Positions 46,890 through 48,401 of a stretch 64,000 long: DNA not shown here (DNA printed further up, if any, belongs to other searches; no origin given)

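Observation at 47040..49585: Tandem pair of secreted MYND zinc finger + SET domain (SMYD-like) proteins, one frameshifted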

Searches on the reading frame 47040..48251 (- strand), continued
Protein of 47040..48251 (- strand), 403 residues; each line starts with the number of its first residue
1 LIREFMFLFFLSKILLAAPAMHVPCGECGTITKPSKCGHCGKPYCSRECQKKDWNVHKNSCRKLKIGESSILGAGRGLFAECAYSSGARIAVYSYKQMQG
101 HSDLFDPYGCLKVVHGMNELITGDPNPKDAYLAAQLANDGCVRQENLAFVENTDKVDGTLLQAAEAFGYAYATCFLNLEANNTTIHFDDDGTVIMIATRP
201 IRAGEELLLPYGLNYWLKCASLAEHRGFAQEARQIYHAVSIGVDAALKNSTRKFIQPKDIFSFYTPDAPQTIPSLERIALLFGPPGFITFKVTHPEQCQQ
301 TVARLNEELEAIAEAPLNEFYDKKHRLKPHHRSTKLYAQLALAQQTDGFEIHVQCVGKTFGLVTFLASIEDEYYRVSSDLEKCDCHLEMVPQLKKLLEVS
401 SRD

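Call 35: search_protein_families(library=ncbifam, proteins=[L084:2650-3591:+, L084:3674-4657:+, L084:4774-5775:-, L084:5815-6630:+, L084:6627-7883:+, L084:7855-8544:+, L084:9917-11182:+, L084:11699-15832:-, L084:15848-19981:-, L084:20634-21173:-], max_evalue=0.00001)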
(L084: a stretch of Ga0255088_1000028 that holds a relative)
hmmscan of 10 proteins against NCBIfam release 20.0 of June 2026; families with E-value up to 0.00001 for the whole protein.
L084:2650-3591:+ (313 aa): 2 families
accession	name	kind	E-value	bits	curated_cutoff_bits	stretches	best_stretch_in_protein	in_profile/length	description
NF042959.1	IteA_antiphage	equivalog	1.1e-07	31.4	510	1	23-281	89-352/367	anti-phage ATPase IteA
TIGR01243.1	CDC48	subfamily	3.4e-07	28.9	802.65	1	61-226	213-391/733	CDC48 family AAA ATPase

L084:3674-4657:+ (327 aa): 7 families
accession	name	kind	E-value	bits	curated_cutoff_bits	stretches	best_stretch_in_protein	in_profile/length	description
NF001980.1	PRK00770.1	equivalog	1.7e-35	122.8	450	1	9-326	12-322/350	homospermidine biosynthesis protein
NF002006.0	PRK00805.1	equivalog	1.1e-32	113.2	434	1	20-322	33-316/338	deoxyhypusine synthase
NF002630.0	PRK02301.1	equivalog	2.9e-29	102.3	364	1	19-324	36-311/318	deoxyhypusine synthase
TIGR00321.1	dhys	equivalog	5.7e-27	94.9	304.25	1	11-325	15-300/301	deoxyhypusine synthase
NF002699.1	PRK02492.1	equivalog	3.8e-26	91.7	500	1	18-325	28-320/338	1,9-bis(guanidino)-5-aza-nonane synthase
NF002294.1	PRK01221.1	equivalog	9.4e-25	87.6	350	1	16-323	21-299/300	deoxyhypusine synthase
NF003052.1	PRK03971.1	equivalog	6.8e-17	61.7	380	1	20-325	43-333/334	deoxyhypusine synthase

L084:4774-5775:- (333 aa): 1 family
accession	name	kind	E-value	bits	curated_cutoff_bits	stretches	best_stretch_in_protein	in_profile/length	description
NF041010.1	glycosy_Agl16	equivalog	1.2e-08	34.2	575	1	127-272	161-314/352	glycosylation protein Agl16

L084:5815-6630:+ (271 aa): 7 families
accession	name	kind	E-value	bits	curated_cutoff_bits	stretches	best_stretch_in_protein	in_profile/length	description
TIGR01730.1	RND_mfp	subfamily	3.6e-26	91.9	94.9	2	103-262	138-304/322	efflux RND transporter periplasmic adaptor subunit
TIGR00999.1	8a0102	subfamily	6.8e-12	45.1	319.3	1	100-263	92-262/271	CzcB/NccB family metal efflux transporter periplasmic adaptor subunit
TIGR00998.1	8a0101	subfamily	2.9e-11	42.9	390.8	1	102-177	207-283/334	EmrA/EmrK family multidrug efflux transporter periplasmic adaptor subunit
NF008606.0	PRK11578.1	equivalog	1.5e-10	40.8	342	1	103-263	187-360/371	macrolide transporter subunit MacA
NF008589.1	PRK11556.1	equivalog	5.3e-07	28.9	391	0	51-98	70-117/392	MdtA/MuxA family multidrug efflux RND transporter periplasmic adaptor subunit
TIGR02971.1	heterocyst_DevB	subfamily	7.9e-07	28.8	129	0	100-175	205-278/327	ABC exporter membrane fusion protein, DevB family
NF007785.0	PRK10476.1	equivalog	2.7e-06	26.5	376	0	102-175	211-284/347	multidrug transporter subunit MdtN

L084:6627-7883:+ (418 aa): 8 families
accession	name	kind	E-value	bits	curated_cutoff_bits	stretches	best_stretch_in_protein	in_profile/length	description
TIGR02212.1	lolCE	equivalog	1.1e-52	179.4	362.45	1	95-414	71-409/411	lipoprotein-releasing ABC transporter permease subunit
NF008357.0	PRK11146.1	exception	3e-29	102.1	439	1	95-412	74-410/414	lipoprotein-releasing ABC transporter permease subunit LolE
TIGR02213.1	lolE_release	exception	3.4e-26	92.1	540.35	1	94-361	70-348/411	lipoprotein-releasing ABC transporter permease subunit LolE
NF008076.0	PRK10814.1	exception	1e-21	77.4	473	1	99-414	77-397/399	lipoprotein-releasing ABC transporter permease subunit LolC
NF038347.1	FtsX_Gpos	exception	1.5e-10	41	225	1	237-351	125-240/296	permease-like cell division protein FtsX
NF007826.0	PRK10535.1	equivalog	4e-09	35.3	966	1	283-411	524-643/648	macrolide ABC transporter ATP-binding protein/permease MacB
TIGR03434.1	ADOP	subfamily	4.1e-09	35.1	622.3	1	290-415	689-802/803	ADOP family duplicated permease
NF038346.1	FtsX_actino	exception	1.2e-07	31.4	250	1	235-349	134-250/308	permease-like cell division protein FtsX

L084:7855-8544:+ (229 aa): 186 families (the best 25 are shown)
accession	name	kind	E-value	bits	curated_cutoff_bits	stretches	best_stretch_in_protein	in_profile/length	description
TIGR02211.1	LolD_lipo_ex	equivalog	6.9e-65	218.7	307.75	1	24-228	14-219/221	lipoprotein-releasing ABC transporter ATP-binding protein LolD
NF007826.0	PRK10535.1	equivalog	3.1e-53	181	966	1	25-228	18-221/648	macrolide ABC transporter ATP-binding protein/permease MacB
TIGR02673.1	FtsE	equivalog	3.8e-53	180.3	264.85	1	26-226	13-213/214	cell division ATP-binding protein FtsE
NF038007.1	ABC_ATP_DarD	equivalog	1.5e-52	178.2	375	1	28-228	18-218/218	darobactin export ABC transporter ATP-binding protein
NF008639.0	PRK11629.1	equivalog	1.6e-52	178.3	360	1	24-229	19-225/234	lipoprotein-releasing ABC transporter ATP-binding protein LolD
TIGR03608.1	L_ocin_972_ABC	subfamily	2.9e-52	177.2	254.85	1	28-223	11-206/206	putative bacteriocin export ABC transporter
NF007879.0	PRK10584.1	equivalog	2.1e-50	171.6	336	1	14-228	7-224/228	putative ABC transporter ATP-binding protein YbbA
TIGR02982.1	heterocyst_DevA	subfamily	2.2e-50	171.3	295.8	1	24-228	14-219/220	ABC exporter ATP-binding subunit, DevA family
TIGR02315.1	ABC_phnC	equivalog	2.1e-46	158.3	266.1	1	28-227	15-223/243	phosphonate ABC transporter ATP-binding protein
NF008338.0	PRK11124.1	equivalog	2.3e-41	141.9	369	1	12-227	1-218/242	arginine ABC transporter ATP-binding protein ArtP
TIGR01186.1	proV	subfamily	7.6e-41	140.4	326.6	1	30-224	8-204/363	betaine/proline/choline family ABC transporter ATP-binding protein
TIGR04521.1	ECF_ATPase_2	equivalog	1.2e-40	139.4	330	1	28-225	18-220/279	energy-coupling factor transporter ATPase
NF040933.2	ABC_arch_GlcV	equivalog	3.3e-39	134.8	450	1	25-219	16-211/357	glucose ABC transporter ATP-binding protein GlcV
TIGR00968.1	3a0106s01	subfamily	3.7e-39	134.6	342.75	1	21-224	8-204/237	sulfate ABC transporter ATP-binding protein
TIGR03265.1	PhnT2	equivalog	5e-39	134.5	457.7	1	14-217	5-201/353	putative 2-aminoethylphosphonate ABC transporter ATP-binding protein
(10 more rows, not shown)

L084:9917-11182:+ (421 aa): 0 families

L084:11699-15832:- (1377 aa): 12 families
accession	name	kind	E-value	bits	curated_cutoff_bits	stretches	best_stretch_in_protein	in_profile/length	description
TIGR02386.1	rpoC_TIGR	equivalog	0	1823.2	963.5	2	20-1012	2-992/1147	DNA-directed RNA polymerase subunit beta'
NF007172.0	PRK09603.1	equivalog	0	1758.8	5372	2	10-974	1392-2348/2890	DNA-directed RNA polymerase subunit beta/beta'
NF011417.0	PRK14844.1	equivalog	0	1703.3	4632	1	16-1353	1447-2788/2839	DNA-directed RNA polymerase subunit beta/beta'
NF011498.0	PRK14906.1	equivalog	0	1471.3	1437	3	159-1007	237-1081/1459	DNA-directed RNA polymerase subunit beta'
NF002729.0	PRK02625.1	equivalog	6.2e-245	814.7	1117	1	16-560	8-568/626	DNA-directed RNA polymerase subunit gamma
TIGR02387.1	rpoC1_cyan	equivalog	3e-242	805.6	975.9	1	17-575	2-578/619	DNA-directed RNA polymerase subunit gamma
NF002724.0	PRK02597.1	equivalog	3.8e-233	776.6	1878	2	576-1012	8-429/1338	DNA-directed RNA polymerase subunit beta'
TIGR02388.1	rpoC2_cyan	equivalog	2e-216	721.2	467.4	2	579-1013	3-423/1230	DNA-directed RNA polymerase subunit beta''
NF006336.0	PRK08566.1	equivalog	2.9e-93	313.6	819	3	18-380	10-354/883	DNA-directed RNA polymerase subunit A'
TIGR02390.1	RNA_pol_rpoA1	equivalog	3.3e-86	290.2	1042.55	2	19-582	6-565/867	DNA-directed RNA polymerase subunit A'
TIGR02389.1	RNA_pol_rpoA2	equivalog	1.2e-23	83.8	420.65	2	899-932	39-72/367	DNA-directed RNA polymerase subunit A''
NF011491.0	PRK14898.1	equivalog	3.3e-14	51.9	783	1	1301-1351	795-845/860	DNA-directed RNA polymerase subunit A''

L084:15848-19981:- (1377 aa): 7 families
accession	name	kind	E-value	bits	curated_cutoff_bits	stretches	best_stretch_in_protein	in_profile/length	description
TIGR02013.1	rpoB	equivalog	0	1866.8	801.15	1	10-1364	3-1238/1238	DNA-directed RNA polymerase subunit beta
NF001616.1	PRK00405.1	equivalog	0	1783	896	1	11-1365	2-1095/1096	DNA-directed RNA polymerase subunit beta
NF007172.0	PRK09603.1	equivalog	0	1488.1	5372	1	6-1371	6-1378/2890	DNA-directed RNA polymerase subunit beta/beta'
NF011417.0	PRK14844.1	equivalog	0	1452.4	4632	2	26-1162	31-1154/2839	DNA-directed RNA polymerase subunit beta/beta'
NF006335.0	PRK08565.1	equivalog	5.2e-110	368.6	1402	5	1202-1323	931-1052/1116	DNA-directed RNA polymerase subunit B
TIGR03670.1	rpoB_arch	equivalog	5.3e-76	256.2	811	4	1203-1323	416-536/599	DNA-directed RNA polymerase subunit B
NF007175.0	PRK09606.1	equivalog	1.7e-34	119.2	355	1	406-593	280-472/496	DNA-directed RNA polymerase subunit B''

L084:20634-21173:- (179 aa): 3 families
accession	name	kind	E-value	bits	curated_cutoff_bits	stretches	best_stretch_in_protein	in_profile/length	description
NF000955.1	PRK00099.1-1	equivalog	1.1e-43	148.9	85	1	5-174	2-167/168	50S ribosomal protein L10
NF003095.0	PRK04019.1-1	equivalog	8.6e-09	34.9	381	1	6-104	17-112/339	50S ribosomal protein L10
NF003099.0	PRK04019.2-2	equivalog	1.2e-06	27.9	341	1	2-100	11-108/293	50S ribosomal protein L10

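Call 37: find_related_loci(query=A3, collection=viral_contigs, flank=10000)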
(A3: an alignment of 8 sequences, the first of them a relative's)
Query A3 (432 aa) in viral_contigs; peptide patterns used: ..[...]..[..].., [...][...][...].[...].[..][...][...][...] (x = any residue, [..] = any of these).
52 stretches matched a pattern, but none encodes a relative of the query by tblastn (E <= 1e-3).

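Call 38: find_encoding_contigs(protein=P0010, flank=10000, max_places=4)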
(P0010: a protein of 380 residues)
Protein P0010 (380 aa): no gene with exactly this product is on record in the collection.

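Call 39: find_encoding_contigs(protein=P0031, flank=10000, max_places=4)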
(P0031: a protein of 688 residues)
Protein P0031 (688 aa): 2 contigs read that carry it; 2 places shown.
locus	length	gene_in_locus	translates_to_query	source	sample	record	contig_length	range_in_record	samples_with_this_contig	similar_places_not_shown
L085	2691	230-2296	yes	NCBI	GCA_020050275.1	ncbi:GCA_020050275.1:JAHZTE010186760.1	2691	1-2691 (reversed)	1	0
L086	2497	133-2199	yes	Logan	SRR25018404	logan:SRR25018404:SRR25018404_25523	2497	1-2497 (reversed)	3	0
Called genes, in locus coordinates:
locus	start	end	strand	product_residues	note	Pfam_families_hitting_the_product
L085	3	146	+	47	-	?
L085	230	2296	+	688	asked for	-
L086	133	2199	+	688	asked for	-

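Call 40: list_cluster_members(proteins=[P0012, P0013, P0014, P0015, P0016, P0017, P0018, P0019, P0020, P0021])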
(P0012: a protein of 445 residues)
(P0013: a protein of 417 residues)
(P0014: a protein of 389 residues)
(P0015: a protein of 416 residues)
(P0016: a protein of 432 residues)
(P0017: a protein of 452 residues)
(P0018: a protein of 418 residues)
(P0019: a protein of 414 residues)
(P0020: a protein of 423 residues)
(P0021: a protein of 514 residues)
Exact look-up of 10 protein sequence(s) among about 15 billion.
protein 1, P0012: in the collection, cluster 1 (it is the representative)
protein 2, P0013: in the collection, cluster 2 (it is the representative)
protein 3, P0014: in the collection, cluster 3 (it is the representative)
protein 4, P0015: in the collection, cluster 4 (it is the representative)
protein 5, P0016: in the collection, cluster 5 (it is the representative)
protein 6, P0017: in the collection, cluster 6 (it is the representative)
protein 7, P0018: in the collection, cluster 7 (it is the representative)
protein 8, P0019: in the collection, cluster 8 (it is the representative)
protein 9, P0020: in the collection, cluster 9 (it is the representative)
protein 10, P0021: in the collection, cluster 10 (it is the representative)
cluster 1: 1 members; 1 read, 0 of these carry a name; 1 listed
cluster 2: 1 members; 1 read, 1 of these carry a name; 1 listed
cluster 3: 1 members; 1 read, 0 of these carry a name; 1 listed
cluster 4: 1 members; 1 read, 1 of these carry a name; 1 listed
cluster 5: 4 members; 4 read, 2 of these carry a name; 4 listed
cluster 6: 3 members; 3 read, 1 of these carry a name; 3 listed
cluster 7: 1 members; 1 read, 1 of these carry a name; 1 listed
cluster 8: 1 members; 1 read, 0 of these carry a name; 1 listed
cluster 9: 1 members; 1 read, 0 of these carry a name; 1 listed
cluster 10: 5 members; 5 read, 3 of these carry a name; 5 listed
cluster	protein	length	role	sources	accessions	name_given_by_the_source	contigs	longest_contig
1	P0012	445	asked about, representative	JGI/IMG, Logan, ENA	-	-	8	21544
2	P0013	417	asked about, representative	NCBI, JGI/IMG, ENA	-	hypothetical protein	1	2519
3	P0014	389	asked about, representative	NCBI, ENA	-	-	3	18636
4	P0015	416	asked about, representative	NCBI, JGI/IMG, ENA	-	hypothetical protein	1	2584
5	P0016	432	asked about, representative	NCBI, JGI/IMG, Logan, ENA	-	-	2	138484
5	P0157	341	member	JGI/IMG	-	hypothetical protein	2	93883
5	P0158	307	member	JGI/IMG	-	hypothetical protein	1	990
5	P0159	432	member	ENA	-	-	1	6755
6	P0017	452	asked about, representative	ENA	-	-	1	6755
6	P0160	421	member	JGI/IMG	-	hypothetical protein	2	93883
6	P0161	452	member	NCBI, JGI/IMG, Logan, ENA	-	-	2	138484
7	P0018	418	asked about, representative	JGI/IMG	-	hypothetical protein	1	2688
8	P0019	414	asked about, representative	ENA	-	-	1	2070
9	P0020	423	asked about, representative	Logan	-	-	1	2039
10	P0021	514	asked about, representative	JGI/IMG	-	hypothetical protein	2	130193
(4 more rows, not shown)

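Call 41: find_encoding_contigs(protein=P0016, flank=10000, max_places=3)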
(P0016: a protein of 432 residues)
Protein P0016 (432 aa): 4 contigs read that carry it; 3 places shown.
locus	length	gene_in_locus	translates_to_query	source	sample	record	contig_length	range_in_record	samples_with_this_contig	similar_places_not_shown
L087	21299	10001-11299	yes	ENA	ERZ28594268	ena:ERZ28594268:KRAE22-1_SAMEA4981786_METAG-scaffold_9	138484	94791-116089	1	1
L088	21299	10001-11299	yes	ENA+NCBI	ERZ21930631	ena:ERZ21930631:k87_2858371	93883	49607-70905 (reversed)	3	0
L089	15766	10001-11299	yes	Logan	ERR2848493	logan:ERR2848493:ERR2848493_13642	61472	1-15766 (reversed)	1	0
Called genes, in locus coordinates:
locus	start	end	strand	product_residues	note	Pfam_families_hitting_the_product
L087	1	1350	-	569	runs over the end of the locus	PF01485:IBR (weak), PF07603:Lcl_C (faint)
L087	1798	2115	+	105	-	PF14539:DUF4442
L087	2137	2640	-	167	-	PF08922:DUF1905, PF13376:OmdA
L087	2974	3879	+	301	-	-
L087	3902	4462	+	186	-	-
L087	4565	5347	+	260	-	PF00106:adh_short, PF08659:KR, PF13561:adh_short_C2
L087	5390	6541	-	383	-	-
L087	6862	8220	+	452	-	PF01753:zf-MYND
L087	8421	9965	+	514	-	PF00856:SET (faint)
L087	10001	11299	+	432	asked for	PF01753:zf-MYND, PF24324:MYND_ZMYND11_ZMYD8 (weak)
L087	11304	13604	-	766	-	-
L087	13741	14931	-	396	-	PF07690:MFS_1, PF13000:Acatn, PF07690:MFS_1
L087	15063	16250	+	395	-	PF10263:SprT-like (weak), PF10979:DUF2786, PF23771:DUF7168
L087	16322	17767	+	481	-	PF01523:PmbA_TldD_1st (weak), PF19290:PmbA_TldD_2nd (faint), PF19289:PmbA_TldD_3rd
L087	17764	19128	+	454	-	PF19289:PmbA_TldD_3rd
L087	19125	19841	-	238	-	-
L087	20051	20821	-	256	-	PF03988:DUF347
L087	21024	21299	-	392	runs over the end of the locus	-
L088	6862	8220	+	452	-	PF01753:zf-MYND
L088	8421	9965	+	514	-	PF00856:SET (faint)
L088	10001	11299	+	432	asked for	PF01753:zf-MYND, PF24324:MYND_ZMYND11_ZMYD8 (weak)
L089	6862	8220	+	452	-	PF01753:zf-MYND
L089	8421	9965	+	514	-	PF00856:SET (faint)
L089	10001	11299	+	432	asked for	PF01753:zf-MYND, PF24324:MYND_ZMYND11_ZMYD8 (weak)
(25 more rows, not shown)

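Call 43: predict_structure(alignment_id=A2)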
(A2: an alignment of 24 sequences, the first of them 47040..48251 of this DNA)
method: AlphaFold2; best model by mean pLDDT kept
length: 403 residues; sequences in the alignment: 24
mean_pLDDT: 84.7   pTM: 0.80
mean pLDDT of the five models: 84.7, 83.2, 81.1, 80.4, 80.2
residues with pLDDT >= 90: 193; 70-90: 161; 50-70: 38; < 50: 11
segments of 3 or more residues with pLDDT < 50: 112-117
pLDDT, mean of each block of 10 residues (from residue 1): 84 63 81 76 86 82 88 92 91 72 52 46 78 90 87 83 95 91 87 89 95 87 91 95 97 92 89 91 83 94 93 93 85 93 93 87 87 81 76 81 51
secondary structure, 60 per line:
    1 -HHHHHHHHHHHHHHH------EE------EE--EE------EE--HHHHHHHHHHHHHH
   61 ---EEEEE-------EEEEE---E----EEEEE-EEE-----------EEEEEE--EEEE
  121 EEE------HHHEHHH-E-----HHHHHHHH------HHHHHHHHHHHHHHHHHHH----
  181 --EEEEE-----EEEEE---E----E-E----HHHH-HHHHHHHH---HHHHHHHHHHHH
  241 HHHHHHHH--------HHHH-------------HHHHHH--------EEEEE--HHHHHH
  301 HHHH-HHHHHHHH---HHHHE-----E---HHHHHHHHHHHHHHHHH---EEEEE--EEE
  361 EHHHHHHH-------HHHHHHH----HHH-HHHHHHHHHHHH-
elements in order: H2-16 H47-60 E64-68 E76-80 E89-93 E95-97 E109-114 E117-123 H144-151 H158-176 E183-187 E193-197 H213-216 H218-225 H229-248 H257-260 H274-279 E288-292 H295-304 H306-313 H317-320 H331-347 E351-355 E358-361 H362-368 H376-382 H391-402
